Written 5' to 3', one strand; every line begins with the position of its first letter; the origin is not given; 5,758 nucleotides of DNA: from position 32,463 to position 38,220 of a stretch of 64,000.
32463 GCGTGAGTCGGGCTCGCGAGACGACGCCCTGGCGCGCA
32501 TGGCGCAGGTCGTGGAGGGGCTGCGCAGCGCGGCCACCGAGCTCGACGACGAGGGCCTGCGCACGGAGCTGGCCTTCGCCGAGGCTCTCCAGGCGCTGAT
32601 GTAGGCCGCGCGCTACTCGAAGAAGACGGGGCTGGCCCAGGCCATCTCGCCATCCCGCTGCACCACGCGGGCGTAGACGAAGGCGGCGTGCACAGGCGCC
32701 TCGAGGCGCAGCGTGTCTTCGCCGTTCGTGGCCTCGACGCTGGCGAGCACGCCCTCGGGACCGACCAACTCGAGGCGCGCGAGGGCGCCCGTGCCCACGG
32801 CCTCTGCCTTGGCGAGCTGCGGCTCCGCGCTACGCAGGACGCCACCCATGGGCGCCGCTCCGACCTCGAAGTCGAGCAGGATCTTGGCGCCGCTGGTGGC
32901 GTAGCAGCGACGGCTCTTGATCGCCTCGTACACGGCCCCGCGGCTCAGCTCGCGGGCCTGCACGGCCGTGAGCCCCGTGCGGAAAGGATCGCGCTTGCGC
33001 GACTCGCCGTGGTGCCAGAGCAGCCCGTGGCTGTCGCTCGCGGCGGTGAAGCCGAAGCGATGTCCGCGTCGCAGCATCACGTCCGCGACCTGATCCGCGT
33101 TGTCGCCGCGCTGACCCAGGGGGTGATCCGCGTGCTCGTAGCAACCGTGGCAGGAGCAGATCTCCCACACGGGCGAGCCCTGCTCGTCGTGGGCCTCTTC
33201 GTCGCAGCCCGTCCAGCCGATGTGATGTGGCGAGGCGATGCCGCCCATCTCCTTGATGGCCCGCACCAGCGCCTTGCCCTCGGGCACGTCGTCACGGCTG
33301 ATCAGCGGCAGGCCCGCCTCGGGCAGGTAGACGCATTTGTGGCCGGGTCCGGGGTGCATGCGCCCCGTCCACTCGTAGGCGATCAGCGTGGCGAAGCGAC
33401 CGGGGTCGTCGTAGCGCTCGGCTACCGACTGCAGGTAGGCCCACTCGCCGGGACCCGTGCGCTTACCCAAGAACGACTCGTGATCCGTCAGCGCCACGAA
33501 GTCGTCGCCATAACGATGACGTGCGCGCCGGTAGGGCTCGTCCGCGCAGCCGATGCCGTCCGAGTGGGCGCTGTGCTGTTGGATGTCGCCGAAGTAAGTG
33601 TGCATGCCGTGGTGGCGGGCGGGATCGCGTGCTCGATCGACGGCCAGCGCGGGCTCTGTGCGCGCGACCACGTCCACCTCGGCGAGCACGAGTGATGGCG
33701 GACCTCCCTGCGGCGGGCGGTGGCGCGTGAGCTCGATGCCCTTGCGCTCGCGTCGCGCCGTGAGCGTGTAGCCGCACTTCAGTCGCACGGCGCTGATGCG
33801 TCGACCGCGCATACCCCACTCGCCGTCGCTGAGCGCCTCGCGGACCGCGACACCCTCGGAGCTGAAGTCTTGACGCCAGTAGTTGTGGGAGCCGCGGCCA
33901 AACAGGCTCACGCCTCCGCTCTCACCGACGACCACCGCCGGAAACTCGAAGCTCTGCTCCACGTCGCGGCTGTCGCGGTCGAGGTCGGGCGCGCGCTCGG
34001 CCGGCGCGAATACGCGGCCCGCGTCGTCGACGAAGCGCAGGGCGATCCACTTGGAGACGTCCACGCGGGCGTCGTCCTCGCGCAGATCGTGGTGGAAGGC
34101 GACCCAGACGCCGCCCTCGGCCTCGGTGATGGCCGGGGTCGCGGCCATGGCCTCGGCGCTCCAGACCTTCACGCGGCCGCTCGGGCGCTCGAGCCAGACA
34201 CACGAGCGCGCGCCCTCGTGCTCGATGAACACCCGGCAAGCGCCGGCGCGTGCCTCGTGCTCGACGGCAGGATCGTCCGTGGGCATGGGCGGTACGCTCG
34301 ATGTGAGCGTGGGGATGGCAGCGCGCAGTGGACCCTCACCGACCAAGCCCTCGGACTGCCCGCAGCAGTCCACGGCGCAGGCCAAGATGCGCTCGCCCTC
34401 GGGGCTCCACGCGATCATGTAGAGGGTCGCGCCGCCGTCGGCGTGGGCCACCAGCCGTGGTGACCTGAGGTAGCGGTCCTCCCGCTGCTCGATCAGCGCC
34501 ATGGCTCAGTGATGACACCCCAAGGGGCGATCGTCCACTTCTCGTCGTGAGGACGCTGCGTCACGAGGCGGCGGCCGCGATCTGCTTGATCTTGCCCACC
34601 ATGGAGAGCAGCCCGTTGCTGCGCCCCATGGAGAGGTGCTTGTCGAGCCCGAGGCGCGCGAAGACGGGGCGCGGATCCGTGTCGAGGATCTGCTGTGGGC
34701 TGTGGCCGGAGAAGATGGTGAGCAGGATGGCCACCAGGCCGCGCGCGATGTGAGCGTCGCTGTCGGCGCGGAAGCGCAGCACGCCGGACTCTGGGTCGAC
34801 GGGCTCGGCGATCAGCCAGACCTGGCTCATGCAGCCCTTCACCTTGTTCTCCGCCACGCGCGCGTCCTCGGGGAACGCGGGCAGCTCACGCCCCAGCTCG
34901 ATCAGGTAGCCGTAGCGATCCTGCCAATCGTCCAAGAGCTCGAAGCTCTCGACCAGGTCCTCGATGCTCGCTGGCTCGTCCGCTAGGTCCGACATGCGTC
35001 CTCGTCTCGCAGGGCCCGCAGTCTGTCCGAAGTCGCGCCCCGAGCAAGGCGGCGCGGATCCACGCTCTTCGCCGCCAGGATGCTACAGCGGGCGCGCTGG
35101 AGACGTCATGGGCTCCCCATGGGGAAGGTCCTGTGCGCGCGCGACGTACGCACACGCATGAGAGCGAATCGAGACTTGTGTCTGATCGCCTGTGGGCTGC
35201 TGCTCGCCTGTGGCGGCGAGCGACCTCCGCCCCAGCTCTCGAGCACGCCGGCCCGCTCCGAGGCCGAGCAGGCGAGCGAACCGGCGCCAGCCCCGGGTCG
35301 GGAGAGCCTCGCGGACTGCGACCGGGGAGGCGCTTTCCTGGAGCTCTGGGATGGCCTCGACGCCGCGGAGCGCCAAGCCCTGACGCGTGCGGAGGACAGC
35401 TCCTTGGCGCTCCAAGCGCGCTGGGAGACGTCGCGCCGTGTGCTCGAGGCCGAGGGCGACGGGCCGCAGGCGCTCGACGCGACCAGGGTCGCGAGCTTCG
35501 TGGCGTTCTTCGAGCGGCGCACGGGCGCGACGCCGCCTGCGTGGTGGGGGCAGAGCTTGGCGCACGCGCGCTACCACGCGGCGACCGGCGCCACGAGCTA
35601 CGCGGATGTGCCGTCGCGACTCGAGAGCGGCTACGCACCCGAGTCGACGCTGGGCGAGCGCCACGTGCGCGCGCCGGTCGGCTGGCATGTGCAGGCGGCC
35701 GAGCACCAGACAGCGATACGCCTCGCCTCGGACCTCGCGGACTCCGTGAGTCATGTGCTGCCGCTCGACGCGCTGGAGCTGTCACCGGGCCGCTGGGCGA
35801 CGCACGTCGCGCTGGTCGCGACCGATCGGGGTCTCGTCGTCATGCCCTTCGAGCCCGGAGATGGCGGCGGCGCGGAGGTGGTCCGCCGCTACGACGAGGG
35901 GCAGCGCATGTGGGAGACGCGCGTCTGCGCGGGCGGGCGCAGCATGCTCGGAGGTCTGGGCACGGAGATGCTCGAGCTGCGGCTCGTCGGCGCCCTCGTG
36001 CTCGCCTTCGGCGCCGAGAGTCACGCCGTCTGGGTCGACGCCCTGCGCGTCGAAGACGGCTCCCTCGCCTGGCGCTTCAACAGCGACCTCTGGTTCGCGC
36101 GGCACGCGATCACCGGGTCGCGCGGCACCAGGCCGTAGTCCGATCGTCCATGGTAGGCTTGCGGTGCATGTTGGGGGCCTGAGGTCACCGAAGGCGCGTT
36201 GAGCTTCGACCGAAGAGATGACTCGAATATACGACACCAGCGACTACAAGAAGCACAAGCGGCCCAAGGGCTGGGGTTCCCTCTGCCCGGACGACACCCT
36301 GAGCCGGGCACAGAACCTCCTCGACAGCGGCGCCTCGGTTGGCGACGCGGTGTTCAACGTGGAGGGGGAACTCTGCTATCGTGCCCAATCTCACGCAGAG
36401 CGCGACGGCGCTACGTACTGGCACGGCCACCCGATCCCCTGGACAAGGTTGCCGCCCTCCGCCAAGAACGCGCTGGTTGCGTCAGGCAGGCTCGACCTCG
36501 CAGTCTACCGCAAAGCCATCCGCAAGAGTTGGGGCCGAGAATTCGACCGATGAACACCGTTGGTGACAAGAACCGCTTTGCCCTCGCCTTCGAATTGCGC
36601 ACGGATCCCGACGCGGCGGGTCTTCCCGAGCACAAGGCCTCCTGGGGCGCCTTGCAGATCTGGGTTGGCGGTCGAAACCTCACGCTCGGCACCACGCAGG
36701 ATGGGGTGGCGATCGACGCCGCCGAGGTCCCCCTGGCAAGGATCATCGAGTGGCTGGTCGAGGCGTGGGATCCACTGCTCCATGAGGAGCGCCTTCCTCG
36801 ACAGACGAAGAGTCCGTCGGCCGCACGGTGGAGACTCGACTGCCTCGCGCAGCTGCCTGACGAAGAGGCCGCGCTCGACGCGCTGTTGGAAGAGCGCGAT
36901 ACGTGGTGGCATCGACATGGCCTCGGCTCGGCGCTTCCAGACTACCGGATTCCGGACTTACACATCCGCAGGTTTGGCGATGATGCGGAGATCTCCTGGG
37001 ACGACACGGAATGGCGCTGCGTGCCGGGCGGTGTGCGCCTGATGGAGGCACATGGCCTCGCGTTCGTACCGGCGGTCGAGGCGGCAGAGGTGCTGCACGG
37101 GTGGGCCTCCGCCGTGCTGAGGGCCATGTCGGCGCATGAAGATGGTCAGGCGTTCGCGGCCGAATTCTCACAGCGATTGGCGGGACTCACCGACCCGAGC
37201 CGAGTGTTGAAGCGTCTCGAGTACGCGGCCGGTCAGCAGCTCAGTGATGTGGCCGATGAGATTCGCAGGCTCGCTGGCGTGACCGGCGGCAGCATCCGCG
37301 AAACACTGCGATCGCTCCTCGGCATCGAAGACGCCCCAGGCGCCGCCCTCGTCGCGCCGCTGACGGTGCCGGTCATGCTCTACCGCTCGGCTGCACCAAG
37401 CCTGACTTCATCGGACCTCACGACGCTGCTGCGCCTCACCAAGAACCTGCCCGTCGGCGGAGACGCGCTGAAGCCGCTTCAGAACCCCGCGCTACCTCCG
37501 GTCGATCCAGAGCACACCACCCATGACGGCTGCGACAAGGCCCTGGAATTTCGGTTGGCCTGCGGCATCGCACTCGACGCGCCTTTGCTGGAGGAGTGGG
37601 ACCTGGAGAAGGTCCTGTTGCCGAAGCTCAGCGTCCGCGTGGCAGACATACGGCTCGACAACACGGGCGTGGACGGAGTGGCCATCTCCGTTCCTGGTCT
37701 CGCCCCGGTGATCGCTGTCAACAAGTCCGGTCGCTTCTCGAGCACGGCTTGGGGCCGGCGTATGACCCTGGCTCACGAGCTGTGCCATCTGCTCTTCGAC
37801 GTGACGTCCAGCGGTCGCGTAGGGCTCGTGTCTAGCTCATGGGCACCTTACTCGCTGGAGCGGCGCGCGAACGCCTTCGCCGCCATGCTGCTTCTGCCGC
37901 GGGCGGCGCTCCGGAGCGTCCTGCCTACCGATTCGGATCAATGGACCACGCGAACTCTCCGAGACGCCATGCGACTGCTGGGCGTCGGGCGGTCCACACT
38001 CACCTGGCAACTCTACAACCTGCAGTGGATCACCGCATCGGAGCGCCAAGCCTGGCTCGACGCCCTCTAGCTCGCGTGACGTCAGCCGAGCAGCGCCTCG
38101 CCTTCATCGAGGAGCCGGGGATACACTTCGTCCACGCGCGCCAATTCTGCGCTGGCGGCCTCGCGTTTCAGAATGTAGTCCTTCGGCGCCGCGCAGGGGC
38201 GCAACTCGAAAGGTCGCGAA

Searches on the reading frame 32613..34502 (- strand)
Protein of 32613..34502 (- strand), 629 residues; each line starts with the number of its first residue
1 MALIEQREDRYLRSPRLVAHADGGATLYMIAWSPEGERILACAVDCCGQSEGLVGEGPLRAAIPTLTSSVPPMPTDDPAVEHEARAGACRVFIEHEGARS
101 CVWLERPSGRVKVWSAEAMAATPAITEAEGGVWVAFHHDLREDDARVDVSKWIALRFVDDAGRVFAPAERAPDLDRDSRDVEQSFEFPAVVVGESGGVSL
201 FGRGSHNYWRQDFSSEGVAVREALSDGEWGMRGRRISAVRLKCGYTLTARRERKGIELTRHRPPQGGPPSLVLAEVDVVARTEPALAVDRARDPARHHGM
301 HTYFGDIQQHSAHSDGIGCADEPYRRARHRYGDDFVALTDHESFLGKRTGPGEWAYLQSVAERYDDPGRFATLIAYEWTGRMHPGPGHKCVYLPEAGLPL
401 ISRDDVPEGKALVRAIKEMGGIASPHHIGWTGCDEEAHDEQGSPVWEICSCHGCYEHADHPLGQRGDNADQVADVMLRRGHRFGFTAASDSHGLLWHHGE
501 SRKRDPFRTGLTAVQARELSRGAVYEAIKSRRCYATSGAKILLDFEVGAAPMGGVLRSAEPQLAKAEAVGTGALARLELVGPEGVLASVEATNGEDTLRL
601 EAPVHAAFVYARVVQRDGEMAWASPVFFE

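Call 54: search_protein_families(library=pfam, proteins=[window:32613-34502:-], max_evalue=0.001)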
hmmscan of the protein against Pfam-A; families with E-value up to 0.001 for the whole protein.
window:32613-34502:- (629 aa): 1 family
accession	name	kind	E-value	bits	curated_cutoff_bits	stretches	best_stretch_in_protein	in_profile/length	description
PF12228.14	DUF3604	-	1.9e-13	50.2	20.4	2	353-392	136-175/591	Protein of unknown function (DUF3604)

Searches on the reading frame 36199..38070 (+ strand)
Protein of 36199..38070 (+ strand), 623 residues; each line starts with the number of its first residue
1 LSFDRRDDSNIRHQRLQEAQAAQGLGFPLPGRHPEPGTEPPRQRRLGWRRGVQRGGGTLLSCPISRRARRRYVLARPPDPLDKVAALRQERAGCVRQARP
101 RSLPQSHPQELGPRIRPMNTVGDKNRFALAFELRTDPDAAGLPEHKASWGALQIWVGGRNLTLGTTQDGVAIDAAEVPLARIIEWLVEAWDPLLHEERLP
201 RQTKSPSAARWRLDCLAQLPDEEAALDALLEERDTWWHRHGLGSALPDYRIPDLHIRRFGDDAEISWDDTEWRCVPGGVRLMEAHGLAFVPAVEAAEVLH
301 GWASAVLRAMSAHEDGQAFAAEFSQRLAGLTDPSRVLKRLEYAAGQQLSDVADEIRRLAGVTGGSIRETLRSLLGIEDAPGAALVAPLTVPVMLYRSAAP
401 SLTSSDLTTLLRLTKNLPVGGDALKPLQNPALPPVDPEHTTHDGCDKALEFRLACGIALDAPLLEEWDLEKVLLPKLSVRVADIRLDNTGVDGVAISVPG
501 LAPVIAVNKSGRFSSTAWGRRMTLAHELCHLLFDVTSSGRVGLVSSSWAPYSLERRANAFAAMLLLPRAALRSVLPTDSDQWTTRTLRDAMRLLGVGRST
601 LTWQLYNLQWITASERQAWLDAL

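Call 54: search_protein_families(library=pfam, proteins=[window:36199-38070:+], max_evalue=0.001)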
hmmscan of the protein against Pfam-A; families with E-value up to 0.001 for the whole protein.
window:36199-38070:+ (623 aa): 1 family
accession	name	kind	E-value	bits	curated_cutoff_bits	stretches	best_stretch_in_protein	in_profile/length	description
PF06114.19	Peptidase_M78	-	2.2e-08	34.4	22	1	479-578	6-99/123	IrrE N-terminal-like domain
